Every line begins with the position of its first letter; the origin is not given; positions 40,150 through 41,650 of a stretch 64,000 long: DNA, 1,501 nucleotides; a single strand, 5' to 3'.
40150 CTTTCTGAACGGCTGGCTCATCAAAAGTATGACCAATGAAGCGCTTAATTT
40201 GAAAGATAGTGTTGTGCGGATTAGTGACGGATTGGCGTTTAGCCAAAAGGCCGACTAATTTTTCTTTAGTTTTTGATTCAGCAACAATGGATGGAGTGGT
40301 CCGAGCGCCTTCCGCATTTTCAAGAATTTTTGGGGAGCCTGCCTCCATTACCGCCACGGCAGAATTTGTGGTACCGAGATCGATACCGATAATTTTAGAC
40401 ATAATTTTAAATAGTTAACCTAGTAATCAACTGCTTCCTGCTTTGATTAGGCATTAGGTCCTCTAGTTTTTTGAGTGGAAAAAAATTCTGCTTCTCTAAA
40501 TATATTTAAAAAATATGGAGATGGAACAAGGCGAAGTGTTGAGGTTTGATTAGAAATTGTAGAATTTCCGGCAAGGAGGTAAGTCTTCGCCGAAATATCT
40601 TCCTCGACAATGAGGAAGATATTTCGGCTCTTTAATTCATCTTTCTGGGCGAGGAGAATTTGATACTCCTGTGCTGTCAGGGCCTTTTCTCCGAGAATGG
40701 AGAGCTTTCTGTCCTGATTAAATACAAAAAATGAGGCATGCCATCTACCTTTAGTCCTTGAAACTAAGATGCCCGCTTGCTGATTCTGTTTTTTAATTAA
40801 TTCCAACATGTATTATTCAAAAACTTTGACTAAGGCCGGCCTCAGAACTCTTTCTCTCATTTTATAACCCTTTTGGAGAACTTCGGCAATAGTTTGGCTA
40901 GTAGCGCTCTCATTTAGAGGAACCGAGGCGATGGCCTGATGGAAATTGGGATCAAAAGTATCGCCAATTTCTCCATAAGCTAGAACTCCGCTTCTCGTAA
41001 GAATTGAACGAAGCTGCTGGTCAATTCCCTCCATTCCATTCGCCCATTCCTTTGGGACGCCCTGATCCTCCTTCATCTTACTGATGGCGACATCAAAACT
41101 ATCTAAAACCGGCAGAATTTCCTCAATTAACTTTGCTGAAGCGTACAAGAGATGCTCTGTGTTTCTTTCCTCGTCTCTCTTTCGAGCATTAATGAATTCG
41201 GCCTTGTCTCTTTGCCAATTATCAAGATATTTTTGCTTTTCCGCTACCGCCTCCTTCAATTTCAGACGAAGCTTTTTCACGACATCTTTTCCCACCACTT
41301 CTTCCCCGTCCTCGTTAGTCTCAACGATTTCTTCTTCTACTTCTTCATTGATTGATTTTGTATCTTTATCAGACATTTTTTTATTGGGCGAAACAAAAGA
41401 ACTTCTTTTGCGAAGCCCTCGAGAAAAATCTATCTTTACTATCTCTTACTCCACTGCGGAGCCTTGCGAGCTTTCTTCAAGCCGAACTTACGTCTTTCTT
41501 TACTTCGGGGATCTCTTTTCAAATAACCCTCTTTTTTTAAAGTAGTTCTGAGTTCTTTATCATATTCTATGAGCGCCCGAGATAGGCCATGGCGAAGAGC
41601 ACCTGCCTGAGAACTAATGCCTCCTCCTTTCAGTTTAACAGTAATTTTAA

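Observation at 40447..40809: Perfect 17-bp inverted repeat in a doubtful ORF between grpE and dnaK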

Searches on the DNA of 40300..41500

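Call 6: search_rna_families(source=window, start=40300, end=41500, threshold=evalue, max_evalue=10)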
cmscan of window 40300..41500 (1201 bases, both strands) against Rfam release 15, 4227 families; matches with E-value up to 10: 10.
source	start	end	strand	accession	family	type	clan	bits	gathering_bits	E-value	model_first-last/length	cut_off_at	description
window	40590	40627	+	RF03729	mir-2363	Gene; miRNA;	-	28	90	0.01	1-72/72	no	mir-2363 microRNA precursor family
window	40590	40627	-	RF03729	mir-2363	Gene; miRNA;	-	27.5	90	0.014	1-72/72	no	mir-2363 microRNA precursor family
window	41079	41141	+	RF00571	SNORD65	Gene; snRNA; snoRNA; CD-box;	CL00057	17.6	41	0.77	1-73/73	no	Small nucleolar RNA SNORD65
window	40589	40628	+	RF03743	MIR7696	Gene; miRNA;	-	17.4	83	4.4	1-88/88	no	MIR7696 microRNA precursor family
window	40589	40628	-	RF03743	MIR7696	Gene; miRNA;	-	16.8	83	6.2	1-88/88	no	MIR7696 microRNA precursor family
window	40573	40697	-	RF02978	folP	Cis-reg;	-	16.7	99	1.9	1-102/102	no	folP RNA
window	40454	40648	-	RF02377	SurA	Gene; sRNA;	-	13.6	100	0.62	1-279/279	no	SurA sRNA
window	40899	41007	+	RF01630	ceN40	Gene; snRNA; snoRNA; CD-box;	-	12.4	35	8.7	1-123/123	no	Nematode snoRNA ceN40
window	40520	40715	+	RF00168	Lysine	Cis-reg; riboswitch;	-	12.1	30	2.8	1-182/182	no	Lysine riboswitch aptamer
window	41274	41356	+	RF02706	TeloSII_ncR30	Gene; sRNA;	-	11.7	86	6.8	1-226/226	no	TeloSII non coding RNA 30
